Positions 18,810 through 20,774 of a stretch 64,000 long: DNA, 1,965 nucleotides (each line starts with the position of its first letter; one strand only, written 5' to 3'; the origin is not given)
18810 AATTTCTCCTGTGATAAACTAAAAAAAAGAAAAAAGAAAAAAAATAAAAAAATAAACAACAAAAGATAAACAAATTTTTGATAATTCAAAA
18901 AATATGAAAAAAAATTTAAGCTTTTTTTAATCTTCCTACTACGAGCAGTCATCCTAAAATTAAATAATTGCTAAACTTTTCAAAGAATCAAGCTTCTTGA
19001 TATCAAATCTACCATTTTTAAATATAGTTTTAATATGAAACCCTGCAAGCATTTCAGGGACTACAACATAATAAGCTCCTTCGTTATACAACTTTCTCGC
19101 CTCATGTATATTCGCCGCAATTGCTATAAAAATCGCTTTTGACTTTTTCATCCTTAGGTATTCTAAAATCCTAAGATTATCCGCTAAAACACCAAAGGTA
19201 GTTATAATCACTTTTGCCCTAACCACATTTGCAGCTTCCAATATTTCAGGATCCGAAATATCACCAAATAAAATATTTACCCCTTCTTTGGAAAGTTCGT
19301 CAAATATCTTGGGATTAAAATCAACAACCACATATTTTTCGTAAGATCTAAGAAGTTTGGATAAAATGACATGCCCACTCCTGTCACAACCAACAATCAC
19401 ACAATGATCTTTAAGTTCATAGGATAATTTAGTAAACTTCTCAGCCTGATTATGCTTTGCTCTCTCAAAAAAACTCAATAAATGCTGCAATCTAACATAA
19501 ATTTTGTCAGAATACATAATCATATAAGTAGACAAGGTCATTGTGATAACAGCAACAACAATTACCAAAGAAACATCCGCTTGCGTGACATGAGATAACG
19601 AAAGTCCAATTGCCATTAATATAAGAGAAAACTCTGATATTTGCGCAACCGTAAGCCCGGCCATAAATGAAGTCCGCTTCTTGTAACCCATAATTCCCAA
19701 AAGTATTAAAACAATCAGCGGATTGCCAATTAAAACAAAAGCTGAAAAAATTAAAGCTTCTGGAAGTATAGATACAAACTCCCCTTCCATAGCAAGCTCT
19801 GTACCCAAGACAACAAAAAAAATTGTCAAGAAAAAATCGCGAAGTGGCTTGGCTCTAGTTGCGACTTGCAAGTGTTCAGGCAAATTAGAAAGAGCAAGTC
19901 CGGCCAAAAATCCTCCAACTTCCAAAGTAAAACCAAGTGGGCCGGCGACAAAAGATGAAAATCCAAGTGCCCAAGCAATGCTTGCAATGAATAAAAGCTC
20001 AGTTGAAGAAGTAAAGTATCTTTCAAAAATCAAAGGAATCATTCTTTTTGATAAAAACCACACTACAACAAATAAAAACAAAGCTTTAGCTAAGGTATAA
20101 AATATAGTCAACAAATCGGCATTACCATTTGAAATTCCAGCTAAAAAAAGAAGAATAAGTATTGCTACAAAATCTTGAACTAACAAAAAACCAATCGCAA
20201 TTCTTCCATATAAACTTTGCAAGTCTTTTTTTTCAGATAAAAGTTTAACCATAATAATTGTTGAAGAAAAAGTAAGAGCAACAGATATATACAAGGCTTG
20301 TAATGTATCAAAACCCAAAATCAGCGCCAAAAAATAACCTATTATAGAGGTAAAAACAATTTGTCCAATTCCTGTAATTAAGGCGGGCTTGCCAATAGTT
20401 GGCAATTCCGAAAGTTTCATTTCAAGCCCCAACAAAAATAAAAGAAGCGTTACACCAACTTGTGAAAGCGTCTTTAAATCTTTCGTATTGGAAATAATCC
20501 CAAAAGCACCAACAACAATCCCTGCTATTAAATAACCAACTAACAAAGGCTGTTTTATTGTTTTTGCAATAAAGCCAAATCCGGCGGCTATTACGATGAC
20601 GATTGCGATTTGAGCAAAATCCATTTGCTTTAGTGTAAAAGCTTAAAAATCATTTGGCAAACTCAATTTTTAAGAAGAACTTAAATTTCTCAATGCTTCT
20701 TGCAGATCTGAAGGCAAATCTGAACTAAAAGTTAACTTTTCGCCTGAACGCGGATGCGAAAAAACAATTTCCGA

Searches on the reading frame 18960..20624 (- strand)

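Call 80: search_protein_families(library=pfam, proteins=[window:18960-20624:-], max_evalue=0.00001)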
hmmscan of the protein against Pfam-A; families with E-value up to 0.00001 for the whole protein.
window:18960-20624:- (554 aa): 2 families
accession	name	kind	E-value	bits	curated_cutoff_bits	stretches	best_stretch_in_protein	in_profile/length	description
PF00999.27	Na_H_Exchanger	-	1.1e-53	182.9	26.2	1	11-366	2-366/375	Sodium/hydrogen exchanger, transmembrane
PF02254.24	TrkA_N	-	4.7e-22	78.9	23.8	1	409-523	2-116/116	TrkA-N domain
